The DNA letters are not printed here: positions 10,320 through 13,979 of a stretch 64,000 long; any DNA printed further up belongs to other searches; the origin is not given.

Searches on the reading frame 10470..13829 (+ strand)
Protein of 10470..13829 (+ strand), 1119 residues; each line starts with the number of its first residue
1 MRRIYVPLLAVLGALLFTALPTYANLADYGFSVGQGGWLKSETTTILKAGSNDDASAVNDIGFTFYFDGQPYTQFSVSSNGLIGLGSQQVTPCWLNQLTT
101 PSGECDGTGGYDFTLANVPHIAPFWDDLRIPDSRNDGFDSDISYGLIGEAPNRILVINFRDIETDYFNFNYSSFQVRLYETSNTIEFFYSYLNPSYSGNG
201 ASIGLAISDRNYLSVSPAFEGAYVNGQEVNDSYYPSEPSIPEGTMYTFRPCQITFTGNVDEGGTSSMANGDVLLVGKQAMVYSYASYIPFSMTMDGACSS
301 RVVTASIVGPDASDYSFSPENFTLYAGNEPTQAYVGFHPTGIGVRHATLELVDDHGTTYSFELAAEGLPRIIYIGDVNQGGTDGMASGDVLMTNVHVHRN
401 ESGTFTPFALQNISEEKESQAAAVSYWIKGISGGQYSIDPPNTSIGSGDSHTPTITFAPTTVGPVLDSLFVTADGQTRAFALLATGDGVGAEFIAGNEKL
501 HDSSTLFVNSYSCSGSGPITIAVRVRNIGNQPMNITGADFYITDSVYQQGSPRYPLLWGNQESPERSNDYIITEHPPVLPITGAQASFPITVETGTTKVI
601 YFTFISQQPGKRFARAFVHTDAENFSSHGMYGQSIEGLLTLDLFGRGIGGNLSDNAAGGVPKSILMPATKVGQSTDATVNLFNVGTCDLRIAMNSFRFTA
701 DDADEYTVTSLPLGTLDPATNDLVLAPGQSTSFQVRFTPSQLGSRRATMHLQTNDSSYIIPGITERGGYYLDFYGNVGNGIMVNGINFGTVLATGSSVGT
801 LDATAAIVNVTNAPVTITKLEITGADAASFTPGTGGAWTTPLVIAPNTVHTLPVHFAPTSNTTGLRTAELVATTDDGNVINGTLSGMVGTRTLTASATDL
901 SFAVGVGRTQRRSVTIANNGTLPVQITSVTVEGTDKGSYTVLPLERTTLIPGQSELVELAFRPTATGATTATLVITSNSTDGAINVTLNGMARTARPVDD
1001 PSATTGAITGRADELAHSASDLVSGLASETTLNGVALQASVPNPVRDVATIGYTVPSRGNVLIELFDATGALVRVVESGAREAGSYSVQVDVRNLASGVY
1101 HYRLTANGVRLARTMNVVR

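Call 52: search_protein_families(library=pfam, proteins=[window:10470-13829:+], max_evalue=0.0001)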
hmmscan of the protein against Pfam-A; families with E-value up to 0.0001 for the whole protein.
window:10470-13829:+ (1119 aa): 10 families
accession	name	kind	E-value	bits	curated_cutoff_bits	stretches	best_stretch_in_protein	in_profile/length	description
PF22544.2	HYDIN_VesB_CFA65-like_Ig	-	9.4e-19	67.9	25.5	2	904-990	15-99/100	HYDIN/CFA65/VesB-like, Ig-like domain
PF15780.11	ASH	-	1.1e-18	67.7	27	1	896-979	10-92/98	Abnormal spindle-like microcephaly-assoc'd, ASPM-SPD-2-Hydin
PF22073.2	Cep192_D4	-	4.4e-18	65.9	35.5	1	893-989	4-108/112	Cep192 domain 4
PF24507.1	Ig_CFAP65_4th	-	3e-13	50.4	27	0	422-477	10-66/76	CFAP65, fourth Ig-like domain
PF22067.2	Cep192_D3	-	1.2e-12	48.3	27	0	898-990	7-97/99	Cep192 domain 3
PF12371.14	TMEM131_like_N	-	4.7e-11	43.2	28.8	0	721-753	52-84/84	Transmembrane protein 131-like N-terminal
PF07610.17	DUF1573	-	9.1e-11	42.1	26.1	0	908-991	17-97/98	Protein of unknown function (DUF1573)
PF18962.6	Por_Secre_tail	-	5.5e-08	33.4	27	1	1042-1108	3-66/75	Secretion system C-terminal sorting domain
PF22066.2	Cep192_D8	-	1.3e-05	25.8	33.5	0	959-992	68-100/101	Cep192 domain 8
PF07705.17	CARDB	-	6.7e-05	23.5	22.7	0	905-978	16-86/101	CARDB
